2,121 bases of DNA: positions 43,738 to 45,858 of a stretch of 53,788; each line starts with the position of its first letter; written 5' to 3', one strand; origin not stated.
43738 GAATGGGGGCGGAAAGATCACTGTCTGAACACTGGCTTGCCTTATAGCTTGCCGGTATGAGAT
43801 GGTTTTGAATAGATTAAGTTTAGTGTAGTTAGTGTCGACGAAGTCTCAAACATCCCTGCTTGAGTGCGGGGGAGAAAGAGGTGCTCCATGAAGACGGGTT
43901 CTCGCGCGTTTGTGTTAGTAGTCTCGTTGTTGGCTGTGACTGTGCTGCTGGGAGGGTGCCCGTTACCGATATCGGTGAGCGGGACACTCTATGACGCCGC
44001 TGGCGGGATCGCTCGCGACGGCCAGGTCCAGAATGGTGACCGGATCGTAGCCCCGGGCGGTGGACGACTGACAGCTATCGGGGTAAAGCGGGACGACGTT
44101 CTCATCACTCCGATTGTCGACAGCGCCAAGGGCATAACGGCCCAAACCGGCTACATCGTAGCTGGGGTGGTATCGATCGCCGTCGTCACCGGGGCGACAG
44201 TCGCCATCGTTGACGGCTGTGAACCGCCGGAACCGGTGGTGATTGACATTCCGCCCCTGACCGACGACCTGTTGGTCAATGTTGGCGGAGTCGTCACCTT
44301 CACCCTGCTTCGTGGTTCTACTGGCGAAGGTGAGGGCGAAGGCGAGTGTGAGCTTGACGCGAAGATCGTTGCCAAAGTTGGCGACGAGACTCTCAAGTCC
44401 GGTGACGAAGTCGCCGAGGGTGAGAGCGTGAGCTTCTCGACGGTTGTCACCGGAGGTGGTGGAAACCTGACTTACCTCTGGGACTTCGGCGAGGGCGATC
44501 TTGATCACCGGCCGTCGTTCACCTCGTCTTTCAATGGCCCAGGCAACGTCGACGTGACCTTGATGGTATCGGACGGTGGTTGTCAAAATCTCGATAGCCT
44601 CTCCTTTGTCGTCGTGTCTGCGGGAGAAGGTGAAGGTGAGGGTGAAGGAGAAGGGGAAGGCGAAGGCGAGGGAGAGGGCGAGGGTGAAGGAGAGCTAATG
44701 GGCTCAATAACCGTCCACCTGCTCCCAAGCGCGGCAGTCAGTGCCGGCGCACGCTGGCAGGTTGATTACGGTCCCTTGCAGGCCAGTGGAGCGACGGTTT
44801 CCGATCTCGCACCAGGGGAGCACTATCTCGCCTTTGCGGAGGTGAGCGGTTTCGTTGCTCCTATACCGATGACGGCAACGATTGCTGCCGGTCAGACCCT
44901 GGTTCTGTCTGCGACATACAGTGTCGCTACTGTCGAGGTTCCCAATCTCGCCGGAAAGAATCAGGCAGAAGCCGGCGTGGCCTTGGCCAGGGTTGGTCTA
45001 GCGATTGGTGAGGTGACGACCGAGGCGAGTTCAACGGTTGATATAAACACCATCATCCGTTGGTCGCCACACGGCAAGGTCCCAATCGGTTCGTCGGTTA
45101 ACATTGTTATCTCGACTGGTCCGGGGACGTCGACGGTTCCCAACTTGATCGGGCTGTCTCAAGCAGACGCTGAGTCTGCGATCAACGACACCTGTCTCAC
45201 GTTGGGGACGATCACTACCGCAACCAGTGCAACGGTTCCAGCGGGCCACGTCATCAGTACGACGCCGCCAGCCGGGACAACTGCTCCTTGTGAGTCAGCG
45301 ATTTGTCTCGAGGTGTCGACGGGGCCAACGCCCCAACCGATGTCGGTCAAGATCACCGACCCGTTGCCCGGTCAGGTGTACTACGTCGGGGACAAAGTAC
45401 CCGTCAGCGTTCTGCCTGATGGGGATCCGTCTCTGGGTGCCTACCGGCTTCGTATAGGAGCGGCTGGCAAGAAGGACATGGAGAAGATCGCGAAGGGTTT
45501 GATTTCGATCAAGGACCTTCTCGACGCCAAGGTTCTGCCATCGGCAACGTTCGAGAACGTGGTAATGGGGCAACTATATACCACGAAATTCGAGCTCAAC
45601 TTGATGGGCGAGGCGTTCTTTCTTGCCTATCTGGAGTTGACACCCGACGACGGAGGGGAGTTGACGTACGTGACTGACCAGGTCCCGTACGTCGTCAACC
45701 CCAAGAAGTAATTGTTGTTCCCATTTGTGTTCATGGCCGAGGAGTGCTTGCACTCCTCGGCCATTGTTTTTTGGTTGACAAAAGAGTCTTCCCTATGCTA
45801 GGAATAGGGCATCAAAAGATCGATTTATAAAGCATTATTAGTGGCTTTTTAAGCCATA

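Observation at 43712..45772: Compositionally foreign, G+C-rich lipoprotein gene combining PKD, two PASTA domains and (Gly-Glu)n linkers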

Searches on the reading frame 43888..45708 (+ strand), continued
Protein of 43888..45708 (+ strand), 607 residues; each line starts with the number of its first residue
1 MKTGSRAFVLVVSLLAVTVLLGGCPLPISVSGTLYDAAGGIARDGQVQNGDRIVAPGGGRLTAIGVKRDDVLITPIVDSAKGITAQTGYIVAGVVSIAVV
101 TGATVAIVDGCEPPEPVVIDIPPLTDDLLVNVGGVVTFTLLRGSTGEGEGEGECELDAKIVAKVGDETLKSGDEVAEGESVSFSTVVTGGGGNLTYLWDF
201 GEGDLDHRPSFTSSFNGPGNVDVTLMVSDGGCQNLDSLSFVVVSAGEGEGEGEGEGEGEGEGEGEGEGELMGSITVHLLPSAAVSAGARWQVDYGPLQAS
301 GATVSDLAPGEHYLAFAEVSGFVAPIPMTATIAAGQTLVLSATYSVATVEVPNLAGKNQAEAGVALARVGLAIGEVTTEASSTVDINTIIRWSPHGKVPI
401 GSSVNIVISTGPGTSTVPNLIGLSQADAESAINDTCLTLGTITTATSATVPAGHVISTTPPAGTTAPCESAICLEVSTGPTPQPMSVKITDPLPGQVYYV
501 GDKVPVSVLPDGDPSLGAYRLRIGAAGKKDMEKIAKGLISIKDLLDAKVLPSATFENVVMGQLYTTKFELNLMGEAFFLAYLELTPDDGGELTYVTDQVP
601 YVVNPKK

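Call 56: search_protein_families(library=pfam, proteins=[P0001, P0002, P0003, P0010], max_evalue=0.1)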
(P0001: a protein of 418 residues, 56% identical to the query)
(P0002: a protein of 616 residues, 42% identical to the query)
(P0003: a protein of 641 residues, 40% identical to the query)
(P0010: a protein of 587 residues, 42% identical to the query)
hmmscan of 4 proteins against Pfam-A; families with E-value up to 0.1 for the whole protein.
P0001 (418 aa): 1 family
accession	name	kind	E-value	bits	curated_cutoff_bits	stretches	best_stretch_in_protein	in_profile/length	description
PF03793.24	PASTA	-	4.1e-16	59.1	23.2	2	171-232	1-64/64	PASTA domain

P0002 (616 aa): 1 family
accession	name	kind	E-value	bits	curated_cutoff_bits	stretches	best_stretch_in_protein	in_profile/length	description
PF03793.24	PASTA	-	2.6e-39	133.5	23.2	5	368-429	1-64/64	PASTA domain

P0003 (641 aa): 1 family
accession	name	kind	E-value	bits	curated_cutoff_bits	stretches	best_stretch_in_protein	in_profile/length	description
PF03793.24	PASTA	-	8.1e-37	125.4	23.2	5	259-324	1-64/64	PASTA domain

P0010 (587 aa): 1 family
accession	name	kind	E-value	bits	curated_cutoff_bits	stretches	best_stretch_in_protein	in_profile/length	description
PF03793.24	PASTA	-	7.4e-35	119.2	23.2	3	428-490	2-64/64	PASTA domain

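Call 57: search_protein_families(library=ncbifam, proteins=[window:43888-45708:+], max_evalue=0.1)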
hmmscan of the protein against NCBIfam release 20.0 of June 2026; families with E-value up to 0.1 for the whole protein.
window:43888-45708:+ (607 aa): 2 families
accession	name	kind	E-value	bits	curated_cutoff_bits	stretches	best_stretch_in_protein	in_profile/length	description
NF033483.0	PknB_PASTA_kin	equivalog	2.3e-24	86.4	450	1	332-484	348-502/563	Stk1 family PASTA domain-containing Ser/Thr kinase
TIGR00864.1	PCC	subfamily_domain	0.0018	14.7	1861.4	1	182-234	1416-1466/2700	polycystin cation channel protein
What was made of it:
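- On Stk1/PknB-family PASTA Ser/Thr kinase (NCBIfam NF033483): 86.4 bits against a cut-off of 450, and only model positions 348-502 are matched (call 57).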

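Call 63: find_encoding_contigs(protein=P0009, flank=8000, max_places=2)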
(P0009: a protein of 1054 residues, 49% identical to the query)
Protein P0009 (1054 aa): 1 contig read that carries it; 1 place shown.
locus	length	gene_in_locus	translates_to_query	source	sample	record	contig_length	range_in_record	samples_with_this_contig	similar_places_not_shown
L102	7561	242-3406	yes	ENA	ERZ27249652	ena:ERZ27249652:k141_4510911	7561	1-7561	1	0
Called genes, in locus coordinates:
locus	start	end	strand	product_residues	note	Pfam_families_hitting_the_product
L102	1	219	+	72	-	?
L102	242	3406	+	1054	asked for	PF23034:DUF7035 (weak), PF24893:DUF7743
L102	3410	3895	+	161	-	PF00293:NUDIX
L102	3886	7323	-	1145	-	-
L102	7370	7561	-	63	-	?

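Call 65: predict_structure(alignment_id=A5)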
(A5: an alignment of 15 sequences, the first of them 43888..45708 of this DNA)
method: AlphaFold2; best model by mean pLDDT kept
length: 607 residues; sequences in the alignment: 15
mean_pLDDT: 67.3   pTM: 0.39
mean pLDDT of the five models: 67.3, 66.0, 63.4, 57.4, 56.5
residues with pLDDT >= 90: 186; 70-90: 150; 50-70: 47; < 50: 224
segments of 3 or more residues with pLDDT < 50: 1-4, 17-37, 64-116, 125-239, 241-267
pLDDT, mean of each block of 10 residues (from residue 1): 53 55 36 47 53 54 42 33 30 31 29 46 50 27 27 26 31 32 35 44 43 45 45 43 41 39 49 83 83 92 88 87 79 79 80 94 94 93 89 91 93 89 96 94 92 94 91 93 88 94 96 87 89 81 77 93 95 91 82 88 88
secondary structure, 60 per line:
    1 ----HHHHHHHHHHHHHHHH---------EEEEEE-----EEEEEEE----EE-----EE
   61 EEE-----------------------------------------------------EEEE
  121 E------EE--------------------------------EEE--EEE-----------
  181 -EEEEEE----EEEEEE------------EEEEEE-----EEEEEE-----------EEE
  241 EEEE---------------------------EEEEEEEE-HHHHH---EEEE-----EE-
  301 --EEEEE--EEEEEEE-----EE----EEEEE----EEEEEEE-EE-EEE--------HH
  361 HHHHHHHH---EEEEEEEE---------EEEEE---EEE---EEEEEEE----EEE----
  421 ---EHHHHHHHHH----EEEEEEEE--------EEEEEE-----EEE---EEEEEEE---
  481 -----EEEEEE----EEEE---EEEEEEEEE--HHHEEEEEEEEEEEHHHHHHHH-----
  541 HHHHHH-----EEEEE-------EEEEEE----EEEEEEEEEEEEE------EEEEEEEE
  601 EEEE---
elements in order: H5-20 E30-35 E41-47 E59-63 E117-121 E162-164 E167-169 E182-187 E192-197 E210-215 E221-226 E238-244 E272-279 H281-285 E289-292 E303-307 E310-316 E328-332 E337-343 E348-350 H359-368 E372-379 E389-393 E397-399 E403-409 E414-416 H425-433 E438-445 E454-459 E465-467 E471-477 E486-491 E496-499 E503-511 E517-527 H528-535 H541-546 E552-556 E564-569 E574-586 E593-604
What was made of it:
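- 43960..44316 (+): N-domain type A (residues 25-143), family-specific, with a very hydrophobic segment at residues 88-108 (nt 44149-44211). AF2 pLDDT below 50 (call 65).
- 44344..44622 (+): PKD module (residues 153-245; Pfam match at 175-232). AF2 low confidence (call 65).
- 44698..44928 (+): Beta-sandwich module (residues 271-347), PEGA/CarboxypepD_reg-like in sequence pattern; unique to the window among the slot genes compared. AF2 pLDDT 79-92, all-beta (call 65).
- On PKD domain (PF00801 / PF18911): AF2 confidence for this module is low with the shallow alignment (call 65).
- On PEGA / CarboxypepD_reg-like beta-sandwich (for residues 271-347): The resemblance rests only on sequence pattern and the all-beta AF2 model (call 65).
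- Tried and rejected: AF2 gave no usable model for the N-domain or PKD with the shallow alignment (call 65).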

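Call 75: fold_search(model_id=the predicted structure, library=pdb)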
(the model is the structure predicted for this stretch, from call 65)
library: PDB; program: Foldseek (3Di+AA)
matches with E <= 10: 1968; with E <= 0.001: 20
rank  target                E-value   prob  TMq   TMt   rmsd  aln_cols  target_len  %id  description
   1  3py9                  1.2e-12  1.00  0.16  0.31  19.9       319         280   16  X-ray structural studies of the entire extra-cellular region of the Ser/Thr kinase PrkC from Staphylococcus aureus (released 2011-01-19)
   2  5e12_B                5.8e-09  1.00  0.20  0.60   7.3       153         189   27  Crystal Structure of PASTA Domains 2, 3 and 4 of Mycobacterium tuberculosis Protein Kinase B (released 2016-09-14)
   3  5e12_A                2.9e-08  1.00  0.20  0.58   6.4       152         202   27  Crystal Structure of PASTA Domains 2, 3 and 4 of Mycobacterium tuberculosis Protein Kinase B (released 2016-09-14)
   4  2kui_MODEL_1_A        3.5e-08  1.00  0.14  0.27  10.4       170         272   25  NMR structure of the PASTA domain of Mycobacterium tuberculosis of PknB (released 2010-04-14)
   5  5e10                  9.7e-08  1.00  0.19  0.74   3.4       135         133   27  Crystal Structure of PASTA Domains 1 and 2 of Mycobacterium tuberculosis Protein Kinase B (released 2016-09-14)
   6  3m9g                  1.3e-07  1.00  0.21  0.61   6.5       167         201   24  Crystal structure of the three-PASTA-domain of a Ser/Thr kinase from Staphylococcus aureus (released 2010-11-03)
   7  2kue_MODEL_1_A        4.5e-06  1.00  0.13  0.47   8.8       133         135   28  NMR structure of the PASTA domain 2 and 3 of Mycobacterium tuberculosis of PknB (released 2010-04-14)
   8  7sqc_T0               4.2e-05  0.96  0.14  0.16  18.7       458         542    8  Ciliary C1 central pair apparatus isolated from Chlamydomonas reinhardtii (released 2022-04-13)
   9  2kud_MODEL_1_A        5.5e-05  1.00  0.18  0.64   4.2       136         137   27  NMR structure of the PASTA domain 1 and 2 of Mycobacterium tuberculosis of PknB (released 2010-04-14)
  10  2kuf_MODEL_1_A        1.3e-04  1.00  0.15  0.48   5.8       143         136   23  NMR structure of the PASTA domain 3 and 4 of Mycobacterium tuberculosis of PknB (released 2010-04-14)
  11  2xwx_A                1.6e-04  0.99  0.14  0.21  34.5       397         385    7  Vibrio cholerae colonization factor GbpA crystal structure (released 2011-11-16)
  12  8yjb_G                3.3e-04  1.00  0.15  0.10   5.2       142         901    8  Cryo-EM structure of the human DSS1-INTAC complex (released 2025-03-05)
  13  3ouv                  6.6e-04  1.00  0.10  0.82   2.5        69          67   36  SeMet Derivative of L512M mutant of PASTA domain 3 of Mycobacterium tuberculosis PknB (released 2011-09-21)
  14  3pdd                  6.6e-04  1.00  0.13  0.39  23.0       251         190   10  Structures of Clostridium thermocellum CbhA fibronectin(III)-like modules (released 2011-11-23)
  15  7ol2_A                6.6e-04  0.60  0.10  0.11  33.3       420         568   10  Crystal structure of mouse contactin 1 immunoglobulin domains (released 2022-12-14)
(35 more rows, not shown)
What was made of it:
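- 44929..45327 (+): Two PASTA domains (residues 348-413 and 414-480). AF2 pLDDT 88-96; Foldseek hits 3py9, 5e12 and 5e10 (calls 65, 75).
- On PASTA domain (Pfam PF03793): Foldseek hits PknB/PrkC PASTA structures, TMt up to 0.82 (calls 65, 75).
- Structure. pLDDT is 80-96 for residues 270-607 and the top fold hit is 3py9, the whole PrkC ectodomain (calls 65, 75).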

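Call 95: search_protein_families(library=phrogs, proteins=[window:43888-45708:+], max_evalue=0.001)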
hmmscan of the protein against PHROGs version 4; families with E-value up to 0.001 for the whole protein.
window:43888-45708:+ (607 aa): 0 families

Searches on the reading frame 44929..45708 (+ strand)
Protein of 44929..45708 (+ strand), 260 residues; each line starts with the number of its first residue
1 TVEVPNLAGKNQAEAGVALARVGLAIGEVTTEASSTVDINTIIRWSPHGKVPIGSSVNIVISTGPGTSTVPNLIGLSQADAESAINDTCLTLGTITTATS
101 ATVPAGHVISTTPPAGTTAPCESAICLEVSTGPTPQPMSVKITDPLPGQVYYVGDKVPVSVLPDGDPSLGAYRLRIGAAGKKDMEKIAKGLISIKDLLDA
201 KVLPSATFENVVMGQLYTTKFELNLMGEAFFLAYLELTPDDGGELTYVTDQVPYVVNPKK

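Call 31: find_related_loci(query=A2, collection=genome_contigs, flank=6000)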
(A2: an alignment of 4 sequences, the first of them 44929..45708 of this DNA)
Query A2 (260 aa) in genome_contigs; peptide patterns used: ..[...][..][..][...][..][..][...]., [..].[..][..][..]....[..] (x = any residue, [..] = any of these).
146 stretches matched a pattern; 99 encode a relative of the query (tblastn E <= 1e-3); the best 80 are kept; 78 distinct loci.
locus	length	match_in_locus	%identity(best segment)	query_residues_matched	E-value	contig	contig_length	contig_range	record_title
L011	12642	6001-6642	47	1-236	3e-53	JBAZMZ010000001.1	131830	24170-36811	MAG: Candidatus Paceibacterota bacterium isolate SO_2017_LW4_55 scaffold_421_c1_LW137-91_2017, whole genome shotgun sequ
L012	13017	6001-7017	49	1-135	3e-29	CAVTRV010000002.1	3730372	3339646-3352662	MAG: uncultured Acidobacteriota bacterium isolate MFD00731.bin.1.2 genome assembly, contig: contig_1181, whole genome sh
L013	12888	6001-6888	36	1-256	2e-29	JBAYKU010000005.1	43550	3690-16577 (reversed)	MAG: Candidatus Paceibacterota bacterium isolate SO_2016_GW1_87 scaffold01646_OW334_2016, whole genome shotgun sequence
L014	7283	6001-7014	51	2-133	3e-28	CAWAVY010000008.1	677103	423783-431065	MAG: Bryobacterales bacterium isolate MFD04540.bin.1.137 genome assembly, contig: contig_9662, whole genome shotgun sequ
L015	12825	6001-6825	47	4-133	8e-28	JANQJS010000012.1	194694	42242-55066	MAG: Sedimentisphaerales bacterium isolate PL25a_bin.123 k99_5376747, whole genome shotgun sequence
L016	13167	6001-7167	48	1-133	1e-27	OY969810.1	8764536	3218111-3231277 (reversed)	MAG: Bryobacterales bacterium isolate MFD04967.bin.c.1 genome assembly, chromosome: 1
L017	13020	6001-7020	49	2-135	3e-28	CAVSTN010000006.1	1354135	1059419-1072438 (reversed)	MAG: uncultured Nitrospiraceae bacterium isolate MFD05684.bin.2.280 genome assembly, contig: contig_32954, whole genome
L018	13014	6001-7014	48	1-133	8e-28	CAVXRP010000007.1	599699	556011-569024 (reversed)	MAG: Bryobacterales bacterium isolate MFD01223.bin.1.7 genome assembly, contig: contig_21232, whole genome shotgun seque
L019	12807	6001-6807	45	2-135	2e-26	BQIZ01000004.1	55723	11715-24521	MAG: Nitrospirales bacterium NPIRA06 DNA, sequence004, whole genome shotgun sequence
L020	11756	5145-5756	45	1-135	2e-26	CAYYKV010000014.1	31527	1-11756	MAG TPA_asm: uncultured Terracidiphilus sp. isolate binchicken_co3_524 genome assembly, contig: NODE_4344_length_31527_c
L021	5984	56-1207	44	1-142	2e-26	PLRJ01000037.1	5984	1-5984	MAG: Bryobacterales bacterium isolate bog_377 73.20120700_S1S.22_contig_24506, whole genome shotgun sequence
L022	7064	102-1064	46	2-135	5e-26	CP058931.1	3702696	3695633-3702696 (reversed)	MAG: Nitrospira sp. isolate DJ chromosome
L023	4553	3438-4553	45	2-137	8e-26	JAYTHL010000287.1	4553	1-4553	MAG: Rhizobacter sp. isolate GFS_2518 GFS_2518_286, whole genome shotgun sequence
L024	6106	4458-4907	42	2-150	2e-25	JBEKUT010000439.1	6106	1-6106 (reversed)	MAG: Bryobacteraceae bacterium isolate SPRUCE 588 SPRUCE_588_439, whole genome shotgun sequence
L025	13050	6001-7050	46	2-145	2e-25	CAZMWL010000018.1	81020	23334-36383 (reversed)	MAG TPA_asm: uncultured Terracidiphilus sp. isolate binchicken_co3_222 genome assembly, contig: NODE_781_length_81020_co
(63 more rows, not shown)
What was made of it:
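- The PASTA pair is 42-51% identical to multi-PASTA proteins of 55-65% GC Acidobacteriota, Nitrospira and Hydrogenedentota (call 31).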

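Call 33: find_related_loci(query=A2, collection=metagenome_contigs, flank=6000)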
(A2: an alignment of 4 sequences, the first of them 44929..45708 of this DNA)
Query A2 (260 aa) in metagenome_contigs; peptide patterns used: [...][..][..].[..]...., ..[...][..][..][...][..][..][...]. (x = any residue, [..] = any of these).
152 stretches matched a pattern; 11 encode a relative of the query (tblastn E <= 1e-3); 11 distinct loci.
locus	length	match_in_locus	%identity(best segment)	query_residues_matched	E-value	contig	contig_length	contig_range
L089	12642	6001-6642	47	1-236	3e-54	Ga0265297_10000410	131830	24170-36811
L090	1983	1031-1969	42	2-260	1e-43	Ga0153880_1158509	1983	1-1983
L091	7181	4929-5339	48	2-139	3e-32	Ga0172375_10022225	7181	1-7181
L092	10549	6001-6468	32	4-132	4e-9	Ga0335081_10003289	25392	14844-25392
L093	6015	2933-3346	30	4-133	3e-9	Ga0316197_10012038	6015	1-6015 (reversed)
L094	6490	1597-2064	32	4-132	4e-9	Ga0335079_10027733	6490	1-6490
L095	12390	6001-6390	37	4-138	3e-9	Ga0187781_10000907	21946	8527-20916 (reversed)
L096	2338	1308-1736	30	1-138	2e-8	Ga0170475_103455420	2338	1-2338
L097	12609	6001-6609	28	6-134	2e-6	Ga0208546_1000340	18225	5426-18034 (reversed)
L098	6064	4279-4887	27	6-134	4e-6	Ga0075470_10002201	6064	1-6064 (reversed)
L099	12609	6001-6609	28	6-134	2e-6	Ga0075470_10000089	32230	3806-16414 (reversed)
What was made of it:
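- Tried and rejected: The metagenome scan added only three relevant loci, two of them already held (call 33).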

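Call 47: find_related_loci(query=A2, collection=viral_contigs, flank=5000)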
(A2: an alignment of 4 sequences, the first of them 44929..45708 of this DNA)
Query A2 (260 aa) in viral_contigs; peptide patterns used: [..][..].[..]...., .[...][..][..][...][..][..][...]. (x = any residue, [..] = any of these).
93 stretches matched a pattern, but none encodes a relative of the query by tblastn (E <= 1e-3).

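Call 56: search_protein_families(library=pfam, proteins=[L013:5158-6891:+, L091:3515-4690:+, L091:4866-5375:+], max_evalue=0.1)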
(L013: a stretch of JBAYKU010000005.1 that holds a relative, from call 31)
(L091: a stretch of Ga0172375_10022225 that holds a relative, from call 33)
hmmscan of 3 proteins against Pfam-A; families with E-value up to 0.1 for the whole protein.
L013:5158-6891:+ (578 aa): 2 families
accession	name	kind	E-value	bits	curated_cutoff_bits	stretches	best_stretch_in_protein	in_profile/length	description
PF03793.24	PASTA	-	6e-33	113.1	23.2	3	349-410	1-64/64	PASTA domain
PF18884.5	TSP3_bac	-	2.2e-05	24.6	25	1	253-274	1-22/22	Bacterial TSP3 repeat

L091:3515-4690:+ (392 aa): 2 families
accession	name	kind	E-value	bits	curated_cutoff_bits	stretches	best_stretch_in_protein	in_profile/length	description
PF03793.24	PASTA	-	2.4e-12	47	23.2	1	216-277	1-64/64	PASTA domain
PF17957.7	Big_7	-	0.043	14.9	24.1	0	300-322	2-24/70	Bacterial Ig domain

L091:4866-5375:+ (170 aa): 1 family
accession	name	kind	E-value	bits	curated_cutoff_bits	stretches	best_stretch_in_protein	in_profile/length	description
PF03793.24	PASTA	-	6.3e-17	61.7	23.2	2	90-150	2-63/64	PASTA domain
